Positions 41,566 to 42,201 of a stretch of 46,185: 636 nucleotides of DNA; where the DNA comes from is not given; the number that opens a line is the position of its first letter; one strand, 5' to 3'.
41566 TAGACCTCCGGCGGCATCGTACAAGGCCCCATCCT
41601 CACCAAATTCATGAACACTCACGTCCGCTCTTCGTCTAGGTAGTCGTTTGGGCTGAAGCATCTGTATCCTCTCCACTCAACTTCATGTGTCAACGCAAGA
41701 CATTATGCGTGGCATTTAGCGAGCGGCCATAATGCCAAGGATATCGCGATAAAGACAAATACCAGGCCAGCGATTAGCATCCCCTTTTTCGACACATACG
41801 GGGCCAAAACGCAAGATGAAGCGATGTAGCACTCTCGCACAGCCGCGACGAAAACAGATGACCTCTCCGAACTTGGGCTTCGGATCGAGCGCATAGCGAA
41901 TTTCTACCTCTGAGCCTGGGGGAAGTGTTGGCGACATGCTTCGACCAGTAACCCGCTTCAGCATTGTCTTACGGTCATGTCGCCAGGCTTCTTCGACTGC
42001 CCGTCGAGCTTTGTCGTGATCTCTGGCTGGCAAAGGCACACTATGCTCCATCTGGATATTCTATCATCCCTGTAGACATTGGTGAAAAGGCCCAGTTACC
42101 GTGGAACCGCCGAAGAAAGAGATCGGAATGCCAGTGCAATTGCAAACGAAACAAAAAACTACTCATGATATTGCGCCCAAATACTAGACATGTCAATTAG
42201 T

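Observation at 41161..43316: RiPP-like cluster with a PqqD RRE but no known maturase: C45 Ntn acyltransferase/peptidase + soluble S24/S26-like peptidase + PqqD + 28-aa peptide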

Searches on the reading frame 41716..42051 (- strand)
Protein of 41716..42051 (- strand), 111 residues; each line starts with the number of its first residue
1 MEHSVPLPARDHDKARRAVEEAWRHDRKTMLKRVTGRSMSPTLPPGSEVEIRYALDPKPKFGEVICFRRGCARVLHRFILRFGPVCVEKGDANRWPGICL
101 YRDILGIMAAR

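Call 3: search_protein_families(library=pfam, proteins=[window:41716-42051:-], max_evalue=0.1)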
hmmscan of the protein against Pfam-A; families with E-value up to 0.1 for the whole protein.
window:41716-42051:- (111 aa): 1 family
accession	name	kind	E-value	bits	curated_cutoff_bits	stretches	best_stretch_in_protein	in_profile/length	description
PF00717.28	Peptidase_S24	-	0.0059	16.7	23.3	1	7-77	12-81/116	Peptidase S24-like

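Call 5: search_protein_families(library=ncbifam, proteins=[window:41716-42051:-], max_evalue=0.1)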
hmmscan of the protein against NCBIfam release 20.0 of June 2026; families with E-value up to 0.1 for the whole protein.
window:41716-42051:- (111 aa): 2 families
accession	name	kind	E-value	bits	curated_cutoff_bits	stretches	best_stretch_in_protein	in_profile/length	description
TIGR02228.1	sigpep_I_arch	equivalog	0.0014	18.5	51.85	1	31-99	35-109/158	signal peptidase I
TIGR02754.1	sod_Ni_protease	equivalog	0.0065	16.9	63.25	1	33-67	2-38/90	nickel-type superoxide dismutase maturation protease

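Call 41: search_solved_structures(query=A2, max_evalue=10, show_alignments=3)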
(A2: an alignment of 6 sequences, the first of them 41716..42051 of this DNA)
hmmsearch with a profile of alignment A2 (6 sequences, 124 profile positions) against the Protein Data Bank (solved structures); distinct sequences matched with E-value up to 10: 10.
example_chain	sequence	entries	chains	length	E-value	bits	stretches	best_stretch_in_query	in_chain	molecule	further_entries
8bl3_A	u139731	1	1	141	0.013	18.4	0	37-67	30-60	scIg12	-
4wvh_A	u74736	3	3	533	0.024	17.6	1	19-85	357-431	Maltose-binding periplasmic protein,Signal peptidase IB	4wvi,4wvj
8bl6_A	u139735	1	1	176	0.027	17.5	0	37-66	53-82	dIG14-scdim-EF62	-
4me8_A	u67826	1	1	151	0.11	15.5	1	39-115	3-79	Signal peptidase I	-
4wvg_A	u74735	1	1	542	0.18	14.8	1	19-85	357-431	Maltose-binding periplasmic protein,Signal peptidase IB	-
5jjc_A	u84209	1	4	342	0.71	12.9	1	76-121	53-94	Cysteine synthase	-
5i7w_A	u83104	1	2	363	0.89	12.5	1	76-120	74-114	Cysteine synthase A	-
5jis_A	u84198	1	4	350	0.89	12.5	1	76-120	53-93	Cysteine synthase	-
6s6z_A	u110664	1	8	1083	2.3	11.3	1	43-85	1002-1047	Beta-galactosidase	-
6sd0_A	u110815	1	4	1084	2.3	11.2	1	43-85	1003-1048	Beta-galactosidase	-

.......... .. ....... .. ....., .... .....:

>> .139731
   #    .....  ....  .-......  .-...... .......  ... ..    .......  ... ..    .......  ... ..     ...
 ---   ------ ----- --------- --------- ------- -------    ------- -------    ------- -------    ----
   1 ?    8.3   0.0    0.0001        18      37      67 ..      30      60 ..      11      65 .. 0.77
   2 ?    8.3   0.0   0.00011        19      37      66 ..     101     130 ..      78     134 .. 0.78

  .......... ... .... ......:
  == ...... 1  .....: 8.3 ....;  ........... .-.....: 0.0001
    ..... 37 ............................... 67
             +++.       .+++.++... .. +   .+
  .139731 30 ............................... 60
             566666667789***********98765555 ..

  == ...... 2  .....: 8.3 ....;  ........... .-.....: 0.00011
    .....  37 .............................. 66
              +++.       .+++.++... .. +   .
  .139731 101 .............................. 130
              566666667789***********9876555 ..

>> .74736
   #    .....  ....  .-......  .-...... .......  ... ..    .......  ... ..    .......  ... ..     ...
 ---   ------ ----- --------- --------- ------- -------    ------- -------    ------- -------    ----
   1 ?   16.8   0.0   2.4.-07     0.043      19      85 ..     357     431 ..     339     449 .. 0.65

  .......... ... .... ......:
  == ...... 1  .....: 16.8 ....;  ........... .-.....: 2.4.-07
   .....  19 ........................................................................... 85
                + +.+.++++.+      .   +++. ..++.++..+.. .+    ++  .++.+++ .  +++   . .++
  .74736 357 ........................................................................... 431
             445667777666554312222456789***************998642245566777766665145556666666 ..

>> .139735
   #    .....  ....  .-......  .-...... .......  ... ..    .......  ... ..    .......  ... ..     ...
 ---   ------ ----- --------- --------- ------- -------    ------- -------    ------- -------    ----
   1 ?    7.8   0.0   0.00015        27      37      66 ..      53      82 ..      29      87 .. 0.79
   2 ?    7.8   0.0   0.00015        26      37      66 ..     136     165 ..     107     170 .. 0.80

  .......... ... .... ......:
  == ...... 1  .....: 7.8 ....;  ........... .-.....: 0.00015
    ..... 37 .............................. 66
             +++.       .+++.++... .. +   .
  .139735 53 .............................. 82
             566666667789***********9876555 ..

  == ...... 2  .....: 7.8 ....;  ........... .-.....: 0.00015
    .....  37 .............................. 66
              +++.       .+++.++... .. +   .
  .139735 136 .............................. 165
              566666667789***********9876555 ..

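Call 42: find_homologous_proteins(query=A2, max_evalue=0.001)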
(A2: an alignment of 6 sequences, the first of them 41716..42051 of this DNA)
Query A2 (6 sequences) (111 aa, profile of the alignment): 11 proteins with E <= 0.001 among 3088 candidates.
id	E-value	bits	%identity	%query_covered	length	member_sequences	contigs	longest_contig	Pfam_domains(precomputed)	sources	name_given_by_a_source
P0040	2.4e-50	187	37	92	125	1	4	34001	-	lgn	-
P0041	2.5e-48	181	31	88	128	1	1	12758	-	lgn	-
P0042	2.7e-46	174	34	85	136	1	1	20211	-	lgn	-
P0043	4.2e-45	170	43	88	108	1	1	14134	PF00717.29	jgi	-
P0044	2.7e-43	164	99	96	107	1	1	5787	-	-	-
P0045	5.1e-36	141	41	86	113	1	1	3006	-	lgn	-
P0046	1.8e-30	123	33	85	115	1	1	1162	-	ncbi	-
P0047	5.9e-27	112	31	88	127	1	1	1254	-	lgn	-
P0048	5.9e-6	44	33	80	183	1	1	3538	-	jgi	-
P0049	1.6e-4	39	33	56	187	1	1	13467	-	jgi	jgi:hypothetical protein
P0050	9.5e-4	37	33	55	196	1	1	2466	-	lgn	-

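Call 54: predict_structure(alignment_id=A4)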
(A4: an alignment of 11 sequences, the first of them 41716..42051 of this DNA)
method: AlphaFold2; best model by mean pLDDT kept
length: 111 residues; sequences in the alignment: 11
mean_pLDDT: 92.3   pTM: 0.83
mean pLDDT of the five models: 92.3, 91.2, 91.1, 90.8, 90.2
residues with pLDDT >= 90: 94; 70-90: 8; 50-70: 4; < 50: 5
segments of 3 or more residues with pLDDT < 50: 1-5
pLDDT, mean of each block of 10 residues (from residue 1): 52 92 98 96 97 98 97 97 98 95 97 85
secondary structure, 60 per line:
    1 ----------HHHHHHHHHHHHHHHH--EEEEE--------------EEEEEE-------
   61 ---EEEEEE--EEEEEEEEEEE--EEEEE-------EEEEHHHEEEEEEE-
elements in order: H11-26 E29-33 E48-53 E64-69 E72-82 E85-89 E97-100 E104-110
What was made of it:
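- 41716..42051 (-): Small soluble S24/S26-fold peptidase with a Ser38/His76 pair ('S24L'). It is the candidate leader peptidase. AF2 pLDDT 92 (call 54).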

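Call 56: fold_search(model_id=the predicted structure, library=pdb)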
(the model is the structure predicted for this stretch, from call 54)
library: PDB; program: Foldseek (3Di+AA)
matches with E <= 10: 855; with E <= 0.001: 0
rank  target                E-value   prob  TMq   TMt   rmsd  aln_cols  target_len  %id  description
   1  4wvh_A                1.2e-03  1.00  0.65  0.15   2.4       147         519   14  Crystal structure of the Type-I signal peptidase from Staphylococcus aureus (SpsB) in complex with a substrate peptide (released 2015-09-23)
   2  4wvi_A                1.5e-03  1.00  0.65  0.15   2.4       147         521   14  Crystal structure of the Type-I signal peptidase from Staphylococcus aureus (SpsB) in complex with a substrate peptide (released 2015-09-23)
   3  6a2r_A                2.0e-03  1.00  0.58  0.64   9.3       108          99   16  Mycobacterium tuberculosis LexA C-domain II (released 2019-01-23)
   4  6a2t                  3.0e-03  1.00  0.55  0.63   3.1        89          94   18  Mycobacterium tuberculosis LexA C-domain K197A (released 2019-01-23)
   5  4wvj_A                3.2e-03  1.00  0.66  0.15   2.4       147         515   14  Crystal structure of the Type-I signal peptidase from Staphylococcus aureus (SpsB) in complex with an inhibitor peptid (released 2015-09-23)
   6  3jsp_A                3.6e-03  1.00  0.56  0.35   3.1        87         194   17  Classic Protein With a New Twist: crystal structure of a LexA repressor DNA complex (released 2010-08-18)
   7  6a2q                  3.6e-03  1.00  0.56  0.62   3.1        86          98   19  Mycobacterium tuberculosis LexA C-domain I (released 2019-01-23)
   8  4wvg_A                4.3e-03  1.00  0.64  0.15   4.6       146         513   12  Crystal structure of the Type-I signal peptidase from Staphylococcus aureus (SpsB). (released 2015-09-23)
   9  3k2z_B                4.3e-03  1.00  0.60  0.36   2.4        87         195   18  Crystal structure of a LexA protein from Thermotoga maritima (released 2010-10-06)
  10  3jsp_B                4.3e-03  1.00  0.57  0.35   2.6        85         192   19  Classic Protein With a New Twist: crystal structure of a LexA repressor DNA complex (released 2010-08-18)
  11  3k3r_F                4.3e-03  1.00  0.57  0.38   5.6        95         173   17  Unrefined crystal structure of a LexA-DNA complex (released 2010-08-18)
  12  8b0v_A                4.8e-03  1.00  0.56  0.51   2.9        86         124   20  Crystal structure of C-terminal domain of Pseudomonas aeruginosa LexA G91D mutant (released 2024-03-27)
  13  1jhh_A                5.1e-03  1.00  0.56  0.34   2.7        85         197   19  LEXA S119A MUTANT (released 2001-09-19)
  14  1jhf_A                5.7e-03  1.00  0.55  0.33   2.8        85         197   19  LEXA G85D MUTANT (released 2001-09-19)
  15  1jhe_A                6.4e-03  1.00  0.57  0.52   2.5        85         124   20  LEXA L89P Q92W E152A K156A MUTANT (released 2001-09-19)
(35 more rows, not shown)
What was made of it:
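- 41716..42051 (-): Foldseek hits SpsB, LexA and UmuD' (call 56).
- On Peptidase clan SF (S24 LexA-like / S26 signal peptidase): All top PDB neighbours are SpsB, LexA, lambda cI, UmuD', SipA and SPC (calls 54, 56).
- Closest known: Small soluble or ER-type S26 peptidases. Same: These were the weak NCBIfam hits TIGR02228 and TIGR02754 (call 5); fold in call 56.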

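Call 59: search_protein_families(library=padloc, proteins=[window:41716-42051:-], max_evalue=0.01)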
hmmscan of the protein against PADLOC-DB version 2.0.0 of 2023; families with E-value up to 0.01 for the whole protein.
window:41716-42051:- (111 aa): 0 families

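Call 75: search_protein_representatives(alignment_id=A4)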
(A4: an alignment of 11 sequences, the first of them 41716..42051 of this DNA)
Query: 11 sequences, 123 profile positions. Proteins with E-value up to 0.001 (for the whole library): 12596; up to 1e-10: 899; up to 1e-30: 8. The best 150 are listed.
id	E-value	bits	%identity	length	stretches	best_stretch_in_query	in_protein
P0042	1.6e-41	157.1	-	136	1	4-121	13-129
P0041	2.1e-41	156.7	-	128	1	9-118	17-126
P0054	5.9e-37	142.4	-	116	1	10-116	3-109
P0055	1.4e-36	141.2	-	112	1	10-114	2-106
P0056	3.8e-34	133.3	-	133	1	10-117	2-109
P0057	4.2e-32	126.7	-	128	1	10-110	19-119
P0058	2.9e-31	124.0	-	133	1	5-117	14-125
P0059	9.7e-31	122.3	-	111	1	12-113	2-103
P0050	1.2e-30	121.9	-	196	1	4-121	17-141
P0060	4.3e-30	120.2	-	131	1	9-116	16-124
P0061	3.1e-29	117.4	-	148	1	12-109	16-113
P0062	1.6e-28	115.1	-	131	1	11-115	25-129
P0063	1.3e-27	112.2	-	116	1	12-115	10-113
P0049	3.8e-27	110.7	-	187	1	24-121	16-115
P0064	4.1e-27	110.6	-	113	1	13-113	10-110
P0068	3.7e-26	107.5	-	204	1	10-122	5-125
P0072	3.2e-23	98.0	-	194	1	9-121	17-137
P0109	1.7e-18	82.7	-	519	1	8-121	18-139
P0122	5.9e-18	81.0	-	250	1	16-120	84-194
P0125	9.2e-18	80.4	-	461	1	20-121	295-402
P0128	1.0e-17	80.2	-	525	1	17-118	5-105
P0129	1.2e-17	80.1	-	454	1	24-121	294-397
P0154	1.0e-16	77.0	-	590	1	19-120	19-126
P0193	1.1e-15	73.7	-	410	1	18-119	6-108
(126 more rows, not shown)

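Call 76: search_protein_families(library=pfam, proteins=[P0109, P0125, P0128, P0129, P0154, P0193, P0068, P0072, P0054, P0122], max_evalue=0.01)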
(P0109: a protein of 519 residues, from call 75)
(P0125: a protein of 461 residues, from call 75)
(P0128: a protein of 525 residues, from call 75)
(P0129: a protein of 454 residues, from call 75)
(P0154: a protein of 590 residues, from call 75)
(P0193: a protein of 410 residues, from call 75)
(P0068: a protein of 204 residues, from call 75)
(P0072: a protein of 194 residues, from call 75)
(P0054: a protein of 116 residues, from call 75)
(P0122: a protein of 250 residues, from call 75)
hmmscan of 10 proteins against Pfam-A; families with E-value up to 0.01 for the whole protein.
P0109 (519 aa): 1 family
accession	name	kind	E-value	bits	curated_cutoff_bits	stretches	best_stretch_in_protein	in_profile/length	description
PF00717.28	Peptidase_S24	-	0.0014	18.7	23.3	1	39-93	31-83/116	Peptidase S24-like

P0125 (461 aa): 1 family
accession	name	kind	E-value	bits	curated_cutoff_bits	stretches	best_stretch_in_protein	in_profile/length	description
PF04116.19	FA_hydroxylase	-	9.6e-27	94.4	31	1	106-241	2-132/132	Fatty acid hydroxylase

P0128 (525 aa): 2 families
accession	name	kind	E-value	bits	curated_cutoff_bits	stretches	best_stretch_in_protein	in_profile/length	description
PF14907.12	NTP_transf_5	-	1.2e-34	120.5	31.2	1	208-456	3-249/249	Uncharacterised nucleotidyltransferase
PF00717.28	Peptidase_S24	-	1.1e-05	25.5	23.3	1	16-76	32-91/116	Peptidase S24-like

P0129 (454 aa): 2 families
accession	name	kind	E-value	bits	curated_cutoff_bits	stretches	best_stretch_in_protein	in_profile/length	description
PF04116.19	FA_hydroxylase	-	1.8e-29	103.3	31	1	98-231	2-132/132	Fatty acid hydroxylase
PF00717.28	Peptidase_S24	-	0.00015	21.9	23.3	1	294-354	28-86/116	Peptidase S24-like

P0154 (590 aa): 1 family
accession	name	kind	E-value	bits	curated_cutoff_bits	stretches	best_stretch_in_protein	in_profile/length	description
PF14907.12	NTP_transf_5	-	1.9e-16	60.8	31.2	1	268-473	34-248/249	Uncharacterised nucleotidyltransferase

P0193 (410 aa): 4 families
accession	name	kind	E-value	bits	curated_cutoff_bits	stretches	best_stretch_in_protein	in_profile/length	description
PF00717.28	Peptidase_S24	-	8.5e-07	29.1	23.3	1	11-77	27-91/116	Peptidase S24-like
PF13671.12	AAA_33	-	0.0016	19.2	27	1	277-308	2-34/143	AAA domain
PF00005.33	ABC_tran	-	0.002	19.2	25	1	268-292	5-29/137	ABC transporter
PF07475.17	Hpr_kinase_C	-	0.0061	16.6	33.3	1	271-316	15-60/171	HPr Serine kinase C-terminal domain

P0068 (204 aa): 0 families

P0072 (194 aa): 1 family
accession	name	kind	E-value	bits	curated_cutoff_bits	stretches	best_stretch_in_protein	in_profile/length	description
PF00717.28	Peptidase_S24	-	0.0055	16.8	23.3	1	36-92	30-84/116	Peptidase S24-like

P0054 (116 aa): 1 family
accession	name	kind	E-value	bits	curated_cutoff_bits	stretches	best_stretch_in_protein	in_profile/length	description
PF00717.28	Peptidase_S24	-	0.00014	22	23.3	1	14-75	24-84/116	Peptidase S24-like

P0122 (250 aa): 1 family
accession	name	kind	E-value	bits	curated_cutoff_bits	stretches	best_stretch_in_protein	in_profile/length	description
PF00717.28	Peptidase_S24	-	0.0072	16.5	23.3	0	95-149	30-83/116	Peptidase S24-like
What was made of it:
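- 41716..42051 (-): In the wider family it occurs fused to PF14907 or to an HprK-like domain (call 76).
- Rosetta-stone fusions S24L+PF14907 and S24L+HprK-like P-loop (call 76).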

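Call 77: find_encoding_contigs(protein=P0049, flank=10000, max_places=3)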
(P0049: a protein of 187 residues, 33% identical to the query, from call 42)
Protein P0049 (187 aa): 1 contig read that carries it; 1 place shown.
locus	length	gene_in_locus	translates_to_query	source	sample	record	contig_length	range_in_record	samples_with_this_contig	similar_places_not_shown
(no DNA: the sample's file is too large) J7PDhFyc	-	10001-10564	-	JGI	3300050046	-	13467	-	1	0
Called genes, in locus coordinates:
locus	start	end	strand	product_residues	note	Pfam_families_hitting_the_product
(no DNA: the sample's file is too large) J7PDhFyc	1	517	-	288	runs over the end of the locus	PF04116:FA_hydroxylase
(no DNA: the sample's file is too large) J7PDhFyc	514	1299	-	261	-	-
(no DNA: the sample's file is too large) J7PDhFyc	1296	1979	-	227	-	-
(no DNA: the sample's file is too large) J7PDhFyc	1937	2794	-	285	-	PF00551:Formyl_trans_N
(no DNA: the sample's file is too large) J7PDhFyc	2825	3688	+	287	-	PF04116:FA_hydroxylase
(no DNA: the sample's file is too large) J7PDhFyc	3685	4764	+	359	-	-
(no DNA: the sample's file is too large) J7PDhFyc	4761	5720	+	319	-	PF01073:3Beta_HSD, PF01370:Epimerase, PF02719:Polysacc_synt_2, PF04321:RmlD_sub_bind, PF05368:NmrA, PF16363:GDP_Man_Dehyd, PF13460:NAD_binding_10, PF07993:NAD_binding_4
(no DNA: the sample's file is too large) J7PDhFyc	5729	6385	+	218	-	PF05118:Asp_Arg_Hydrox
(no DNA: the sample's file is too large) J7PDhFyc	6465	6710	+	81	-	PF05402:PqqD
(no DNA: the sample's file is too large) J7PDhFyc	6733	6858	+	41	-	-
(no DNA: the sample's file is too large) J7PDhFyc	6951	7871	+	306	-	-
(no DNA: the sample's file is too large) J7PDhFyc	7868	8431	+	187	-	-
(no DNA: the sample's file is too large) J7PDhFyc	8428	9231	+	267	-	PF04305:DUF455, PF00210:Ferritin (faint)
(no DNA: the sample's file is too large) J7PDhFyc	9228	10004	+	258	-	PF04305:DUF455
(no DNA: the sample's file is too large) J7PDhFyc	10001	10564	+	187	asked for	-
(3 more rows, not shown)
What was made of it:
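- More distant S24L homologues also sit beside PqqD and a 41-aa ORF (call 77). S24L-like genes recur with PqqD plus small ORFs in unrelated clusters (call 77).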

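Call 78: find_encoding_contigs(protein=P0048, flank=10000, max_places=3)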
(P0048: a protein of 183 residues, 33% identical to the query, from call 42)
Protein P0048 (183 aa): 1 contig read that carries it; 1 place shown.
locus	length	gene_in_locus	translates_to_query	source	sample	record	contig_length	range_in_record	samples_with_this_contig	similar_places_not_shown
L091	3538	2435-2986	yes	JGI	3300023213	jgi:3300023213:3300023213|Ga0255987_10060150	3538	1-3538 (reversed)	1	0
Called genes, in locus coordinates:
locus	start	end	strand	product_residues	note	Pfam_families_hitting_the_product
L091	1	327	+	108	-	?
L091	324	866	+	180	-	-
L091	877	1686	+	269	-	PF04305:DUF455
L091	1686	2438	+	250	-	PF04305:DUF455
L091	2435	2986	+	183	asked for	-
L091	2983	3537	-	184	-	?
